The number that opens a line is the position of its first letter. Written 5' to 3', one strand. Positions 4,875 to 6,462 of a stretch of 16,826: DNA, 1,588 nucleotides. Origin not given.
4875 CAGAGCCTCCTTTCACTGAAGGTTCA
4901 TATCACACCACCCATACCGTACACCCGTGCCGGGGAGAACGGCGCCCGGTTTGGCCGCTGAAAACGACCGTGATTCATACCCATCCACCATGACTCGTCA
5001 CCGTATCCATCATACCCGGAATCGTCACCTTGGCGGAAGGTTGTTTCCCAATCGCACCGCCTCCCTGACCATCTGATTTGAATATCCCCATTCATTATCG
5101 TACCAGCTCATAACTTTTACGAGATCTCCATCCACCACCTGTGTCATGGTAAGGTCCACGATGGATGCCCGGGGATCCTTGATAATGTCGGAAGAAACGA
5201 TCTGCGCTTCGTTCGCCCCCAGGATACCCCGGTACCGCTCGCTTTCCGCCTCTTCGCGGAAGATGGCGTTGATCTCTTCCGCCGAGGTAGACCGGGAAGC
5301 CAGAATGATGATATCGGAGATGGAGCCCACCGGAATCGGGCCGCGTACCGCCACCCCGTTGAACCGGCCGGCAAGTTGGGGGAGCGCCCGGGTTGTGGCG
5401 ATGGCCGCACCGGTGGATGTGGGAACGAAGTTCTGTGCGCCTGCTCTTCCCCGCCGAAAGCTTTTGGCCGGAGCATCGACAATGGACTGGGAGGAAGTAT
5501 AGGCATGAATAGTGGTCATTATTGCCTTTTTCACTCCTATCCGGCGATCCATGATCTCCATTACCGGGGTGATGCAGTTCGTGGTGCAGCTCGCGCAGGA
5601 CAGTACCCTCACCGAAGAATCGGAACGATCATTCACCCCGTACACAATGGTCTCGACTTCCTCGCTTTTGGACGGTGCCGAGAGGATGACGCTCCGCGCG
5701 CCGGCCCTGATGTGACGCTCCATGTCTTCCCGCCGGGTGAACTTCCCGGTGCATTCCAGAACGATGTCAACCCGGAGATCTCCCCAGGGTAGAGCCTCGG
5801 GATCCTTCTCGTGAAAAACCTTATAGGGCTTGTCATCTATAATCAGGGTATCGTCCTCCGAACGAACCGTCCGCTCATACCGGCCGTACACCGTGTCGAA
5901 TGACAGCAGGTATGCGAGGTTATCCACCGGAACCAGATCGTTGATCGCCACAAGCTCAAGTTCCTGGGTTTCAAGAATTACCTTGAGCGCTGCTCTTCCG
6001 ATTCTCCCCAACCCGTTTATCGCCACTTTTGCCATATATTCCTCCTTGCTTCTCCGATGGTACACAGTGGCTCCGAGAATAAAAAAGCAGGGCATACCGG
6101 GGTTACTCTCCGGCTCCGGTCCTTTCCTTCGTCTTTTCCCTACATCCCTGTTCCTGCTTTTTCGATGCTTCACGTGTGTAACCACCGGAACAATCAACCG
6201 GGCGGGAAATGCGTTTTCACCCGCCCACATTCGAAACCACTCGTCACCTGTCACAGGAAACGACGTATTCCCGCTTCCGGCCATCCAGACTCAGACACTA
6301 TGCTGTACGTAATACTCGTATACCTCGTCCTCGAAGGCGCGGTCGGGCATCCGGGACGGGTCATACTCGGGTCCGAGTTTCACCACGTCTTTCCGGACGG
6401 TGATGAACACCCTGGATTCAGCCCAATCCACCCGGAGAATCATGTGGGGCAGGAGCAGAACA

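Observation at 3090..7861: Co-directional stress-like cluster: MarR, tandem PRC-barrel protein, GAPDH, small ORF, EncFtn, encapsulin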

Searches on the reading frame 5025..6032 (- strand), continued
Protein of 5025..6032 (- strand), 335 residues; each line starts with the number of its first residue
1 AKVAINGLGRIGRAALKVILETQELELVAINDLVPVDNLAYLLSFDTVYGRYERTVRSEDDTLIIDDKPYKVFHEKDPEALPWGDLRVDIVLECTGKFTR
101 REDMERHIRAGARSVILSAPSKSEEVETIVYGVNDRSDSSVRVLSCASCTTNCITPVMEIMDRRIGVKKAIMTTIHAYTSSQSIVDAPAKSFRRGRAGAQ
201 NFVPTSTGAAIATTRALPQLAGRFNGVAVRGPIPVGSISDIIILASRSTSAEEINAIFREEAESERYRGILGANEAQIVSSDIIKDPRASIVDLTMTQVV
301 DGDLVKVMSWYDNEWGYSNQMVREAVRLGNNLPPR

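Call 35: search_protein_families(library=ncbifam, proteins=[window:5025-6032:-], max_evalue=0.001)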
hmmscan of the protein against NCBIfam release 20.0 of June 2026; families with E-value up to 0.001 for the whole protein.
window:5025-6032:- (335 aa): 11 families
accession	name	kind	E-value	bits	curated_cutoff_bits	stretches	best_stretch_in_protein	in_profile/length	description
TIGR01534.1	GAPDH-I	equivalog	1.5e-116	389.2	367.2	1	2-323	1-330/330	type I glyceraldehyde-3-phosphate dehydrogenase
NF005830.0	PRK07729.1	equivalog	7.7e-103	344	546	1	2-323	4-325/343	glyceraldehyde-3-phosphate dehydrogenase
NF033735.1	G3PDH_Arsen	exception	2.8e-102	342.5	450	1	3-322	1-320/323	ArsJ-associated glyceraldehyde-3-phosphate dehydrogenase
NF005641.0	PRK07403.1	equivalog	4.6e-93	312.1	616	1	2-323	3-327/337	type I glyceraldehyde-3-phosphate dehydrogenase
TIGR01532.1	E4PD_g-proteo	equivalog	1.2e-92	310.7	530.55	1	2-322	1-324/325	erythrose-4-phosphate dehydrogenase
NF010058.0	PRK13535.1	equivalog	1.4e-91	307.1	539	1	2-326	4-331/339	erythrose-4-phosphate dehydrogenase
NF006512.0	PRK08955.1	equivalog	2.2e-90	303.4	563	1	2-326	4-328/334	glyceraldehyde-3-phosphate dehydrogenase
NF011954.0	PRK15425.1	equivalog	2.8e-78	263.3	662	1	2-322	4-323/331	glyceraldehyde-3-phosphate dehydrogenase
NF006139.0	PRK08289.1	equivalog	3.8e-69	233.5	431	1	3-325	131-466/480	glyceraldehyde-3-phosphate dehydrogenase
NF003251.0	PRK04207.1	equivalog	0.00049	19.2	185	0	2-182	4-174/343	type II glyceraldehyde-3-phosphate dehydrogenase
NF011456.0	PRK14874.1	equivalog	0.00091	18.3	223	0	87-177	66-159/346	aspartate-semialdehyde dehydrogenase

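Call 37: find_encoding_contigs(protein=P0004, flank=10000, max_places=4)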
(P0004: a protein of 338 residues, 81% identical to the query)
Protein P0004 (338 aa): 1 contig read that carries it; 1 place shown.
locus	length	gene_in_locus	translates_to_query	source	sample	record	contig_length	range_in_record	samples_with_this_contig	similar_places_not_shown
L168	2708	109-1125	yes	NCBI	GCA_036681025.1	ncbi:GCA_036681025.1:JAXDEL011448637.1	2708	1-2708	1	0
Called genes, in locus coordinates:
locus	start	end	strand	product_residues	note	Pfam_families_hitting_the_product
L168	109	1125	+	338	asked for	PF00044:Gp_dh_N, PF02800:Gp_dh_C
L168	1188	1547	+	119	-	PF02915:Rubrerythrin (weak)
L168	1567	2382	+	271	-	PF04454:Linocin_M18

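Call 40: search_protein_families(library=pfam, proteins=[L088:1927-2316:+, L088:2365-2586:+, L088:2625-3035:+, L088:4215-5453:+, L088:5593-6546:-, L088:6596-7123:-, L099:10209-10676:+, L099:11228-11566:+, L099:11874-13166:+, L099:7201-8175:+], max_evalue=0.001)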
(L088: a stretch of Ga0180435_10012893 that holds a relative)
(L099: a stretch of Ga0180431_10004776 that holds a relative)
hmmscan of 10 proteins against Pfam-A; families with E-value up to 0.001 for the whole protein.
L088:1927-2316:+ (129 aa): 1 family
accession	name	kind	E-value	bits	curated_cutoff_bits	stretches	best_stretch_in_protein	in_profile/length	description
PF01880.24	Desulfoferrodox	-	2.9e-35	121.2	22.2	1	9-122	2-97/98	Desulfoferrodoxin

L088:2365-2586:+ (73 aa): 0 families

L088:2625-3035:+ (136 aa): 2 families
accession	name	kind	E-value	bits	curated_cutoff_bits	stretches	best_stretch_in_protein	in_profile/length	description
PF02915.23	Rubrerythrin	-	2.2e-05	25.3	22.8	1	28-87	77-136/137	Rubrerythrin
PF03232.19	COQ7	-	0.00047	20.3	23.5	1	36-88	3-56/169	Ubiquinone biosynthesis protein COQ7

L088:4215-5453:+ (412 aa): 5 families
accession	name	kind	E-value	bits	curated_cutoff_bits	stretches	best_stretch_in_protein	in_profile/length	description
PF07992.20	Pyr_redox_2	-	9.3e-65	219.4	26.1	1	4-305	1-291/291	Pyridine nucleotide-disulphide oxidoreductase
PF00070.33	Pyr_redox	-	1e-14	55.2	22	1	147-225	1-80/82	Pyridine nucleotide-disulphide oxidoreductase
PF14759.12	Reductase_C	-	4.8e-10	40.2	25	1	324-410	1-84/85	Reductase C-terminal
PF21791.3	MDHAR3-like_C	-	3.8e-09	37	27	1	322-408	1-88/88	Monodehydroascorbate reductase 3-like, C-terminal domain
PF13738.12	Pyr_redox_3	-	0.00011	22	30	1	141-278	160-304/305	Pyridine nucleotide-disulphide oxidoreductase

L088:5593-6546:- (317 aa): 0 families

L088:6596-7123:- (175 aa): 0 families

L099:10209-10676:+ (155 aa): 1 family
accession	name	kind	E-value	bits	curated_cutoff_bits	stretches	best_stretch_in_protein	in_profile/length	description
PF02566.24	OsmC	-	4.7e-19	69.1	27.5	1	54-151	4-100/100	OsmC-like protein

L099:11228-11566:+ (113 aa): 2 families
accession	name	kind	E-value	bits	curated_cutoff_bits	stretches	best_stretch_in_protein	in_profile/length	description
PF02915.23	Rubrerythrin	-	1.4e-05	26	22.8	1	20-83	5-71/137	Rubrerythrin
PF03232.19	COQ7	-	0.00019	21.5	23.5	1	14-67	3-57/169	Ubiquinone biosynthesis protein COQ7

L099:11874-13166:+ (430 aa): 3 families
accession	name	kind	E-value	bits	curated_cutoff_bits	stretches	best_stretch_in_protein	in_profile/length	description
PF23500.1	DUF7133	-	3.9e-24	86.1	27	1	89-416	7-346/385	Domain of unknown function (DUF7133)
PF07995.17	GSDH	-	6.9e-19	68.7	25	1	109-417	4-324/332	Glucose / Sorbosone dehydrogenase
PF22807.2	TrAA12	-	1.7e-05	23.8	30.9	0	321-385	272-330/463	TrAA12-like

L099:7201-8175:+ (324 aa): 2 families
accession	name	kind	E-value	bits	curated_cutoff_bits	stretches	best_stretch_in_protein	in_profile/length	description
PF00924.24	MS_channel_2nd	-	3.6e-19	69.1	20.2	1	110-172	1-63/68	Mechanosensitive ion channel, beta-domain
PF21082.3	MS_channel_3rd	-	5.1e-11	43.3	21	1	183-268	1-88/88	Mechanosensitive ion channel MscS, C-terminal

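Call 49: search_solved_structures(query=window:5025-6032:-, max_evalue=1e-90, show_alignments=5)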
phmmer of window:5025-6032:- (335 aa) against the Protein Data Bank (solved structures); distinct sequences matched with E-value up to 1e-90: 4.
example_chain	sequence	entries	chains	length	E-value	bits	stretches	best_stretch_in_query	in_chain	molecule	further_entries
1hdg_O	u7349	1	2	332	2.5e-96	325.7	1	1-323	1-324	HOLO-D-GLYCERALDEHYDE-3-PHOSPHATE DEHYDROGENASE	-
8br4_A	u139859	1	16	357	3.5e-92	312.1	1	2-332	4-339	Glyceraldehyde-3-phosphate dehydrogenase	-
2ep7_A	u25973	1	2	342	5.6e-92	311.4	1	2-321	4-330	Glyceraldehyde-3-phosphate dehydrogenase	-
1vc2_A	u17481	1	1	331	1.8e-91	309.8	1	2-322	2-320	Glyceraldehyde 3-Phosphate Dehydrogenase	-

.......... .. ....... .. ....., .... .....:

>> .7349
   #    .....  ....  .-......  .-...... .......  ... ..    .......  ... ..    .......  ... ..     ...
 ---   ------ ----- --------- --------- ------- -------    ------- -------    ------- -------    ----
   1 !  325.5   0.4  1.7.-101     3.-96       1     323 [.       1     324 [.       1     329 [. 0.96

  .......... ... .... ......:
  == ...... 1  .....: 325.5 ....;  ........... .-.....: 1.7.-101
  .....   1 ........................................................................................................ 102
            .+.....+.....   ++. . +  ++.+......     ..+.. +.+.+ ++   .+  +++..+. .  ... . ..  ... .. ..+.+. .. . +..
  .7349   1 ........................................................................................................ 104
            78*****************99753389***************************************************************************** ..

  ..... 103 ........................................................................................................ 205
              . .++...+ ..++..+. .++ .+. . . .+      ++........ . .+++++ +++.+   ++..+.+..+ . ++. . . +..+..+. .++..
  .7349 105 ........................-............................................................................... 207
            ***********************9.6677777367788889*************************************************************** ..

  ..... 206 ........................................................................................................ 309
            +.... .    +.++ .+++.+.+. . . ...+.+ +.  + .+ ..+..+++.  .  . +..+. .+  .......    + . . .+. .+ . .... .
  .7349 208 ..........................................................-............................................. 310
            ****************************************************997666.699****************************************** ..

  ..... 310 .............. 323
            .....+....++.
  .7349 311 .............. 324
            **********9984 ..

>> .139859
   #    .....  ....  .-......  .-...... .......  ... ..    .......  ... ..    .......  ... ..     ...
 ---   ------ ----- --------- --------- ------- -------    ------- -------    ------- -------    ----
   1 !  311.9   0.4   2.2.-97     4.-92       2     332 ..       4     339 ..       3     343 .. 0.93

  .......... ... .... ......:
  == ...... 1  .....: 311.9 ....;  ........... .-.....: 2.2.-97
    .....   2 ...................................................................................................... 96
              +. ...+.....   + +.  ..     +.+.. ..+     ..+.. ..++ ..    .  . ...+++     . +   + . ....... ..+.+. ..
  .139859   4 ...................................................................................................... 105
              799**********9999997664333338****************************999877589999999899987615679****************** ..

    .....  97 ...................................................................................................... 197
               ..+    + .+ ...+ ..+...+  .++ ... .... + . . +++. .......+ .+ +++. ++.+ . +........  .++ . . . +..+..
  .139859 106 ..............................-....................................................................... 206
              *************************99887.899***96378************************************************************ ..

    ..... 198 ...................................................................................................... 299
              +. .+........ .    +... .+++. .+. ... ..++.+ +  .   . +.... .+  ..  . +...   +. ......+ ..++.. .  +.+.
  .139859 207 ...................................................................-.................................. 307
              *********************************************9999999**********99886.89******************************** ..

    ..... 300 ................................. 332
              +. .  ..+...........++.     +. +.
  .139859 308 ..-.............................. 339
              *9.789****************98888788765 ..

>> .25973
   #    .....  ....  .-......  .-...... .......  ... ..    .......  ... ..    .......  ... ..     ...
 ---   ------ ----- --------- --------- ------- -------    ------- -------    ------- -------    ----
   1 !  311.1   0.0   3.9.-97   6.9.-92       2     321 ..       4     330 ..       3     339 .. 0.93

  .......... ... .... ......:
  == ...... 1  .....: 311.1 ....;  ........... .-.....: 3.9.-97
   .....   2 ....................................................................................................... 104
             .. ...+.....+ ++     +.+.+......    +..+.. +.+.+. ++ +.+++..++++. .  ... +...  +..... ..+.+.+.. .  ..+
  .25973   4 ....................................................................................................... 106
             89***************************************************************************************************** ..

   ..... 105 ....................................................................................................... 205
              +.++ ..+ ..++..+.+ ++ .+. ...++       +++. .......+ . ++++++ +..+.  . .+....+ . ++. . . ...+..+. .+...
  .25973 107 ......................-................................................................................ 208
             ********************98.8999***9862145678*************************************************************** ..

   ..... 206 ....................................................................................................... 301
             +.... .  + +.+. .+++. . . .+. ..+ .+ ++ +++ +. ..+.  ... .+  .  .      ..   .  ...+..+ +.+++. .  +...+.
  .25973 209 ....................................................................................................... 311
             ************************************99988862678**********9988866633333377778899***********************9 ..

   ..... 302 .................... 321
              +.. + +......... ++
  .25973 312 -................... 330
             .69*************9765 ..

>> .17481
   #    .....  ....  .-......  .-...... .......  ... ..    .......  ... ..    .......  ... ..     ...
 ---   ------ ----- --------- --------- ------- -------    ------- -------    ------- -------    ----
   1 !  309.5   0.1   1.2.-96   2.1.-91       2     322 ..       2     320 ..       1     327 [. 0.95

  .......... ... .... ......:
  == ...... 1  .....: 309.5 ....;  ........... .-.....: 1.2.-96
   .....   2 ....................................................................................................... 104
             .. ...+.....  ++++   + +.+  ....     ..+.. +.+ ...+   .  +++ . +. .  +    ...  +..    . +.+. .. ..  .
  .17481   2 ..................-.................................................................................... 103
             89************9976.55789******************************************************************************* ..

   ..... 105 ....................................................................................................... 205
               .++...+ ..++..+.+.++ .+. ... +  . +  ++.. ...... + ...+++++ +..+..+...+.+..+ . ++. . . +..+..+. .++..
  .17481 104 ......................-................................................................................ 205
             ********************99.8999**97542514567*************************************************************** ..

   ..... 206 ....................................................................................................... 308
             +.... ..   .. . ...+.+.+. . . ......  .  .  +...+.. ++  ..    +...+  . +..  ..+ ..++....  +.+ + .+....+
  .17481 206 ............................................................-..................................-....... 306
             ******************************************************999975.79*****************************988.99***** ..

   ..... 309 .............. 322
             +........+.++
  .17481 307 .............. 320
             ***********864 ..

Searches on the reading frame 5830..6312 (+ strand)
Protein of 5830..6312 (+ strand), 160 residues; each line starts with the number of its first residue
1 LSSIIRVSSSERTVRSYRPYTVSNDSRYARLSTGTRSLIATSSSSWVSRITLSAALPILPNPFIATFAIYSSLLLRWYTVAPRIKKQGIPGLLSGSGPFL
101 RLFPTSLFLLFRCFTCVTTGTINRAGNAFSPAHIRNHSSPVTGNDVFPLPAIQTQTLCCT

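Call 82: search_protein_families(library=pfam, proteins=[window:5830-6312:+], max_evalue=0.01)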
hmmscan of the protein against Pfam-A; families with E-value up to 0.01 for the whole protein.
window:5830-6312:+ (160 aa): 0 families
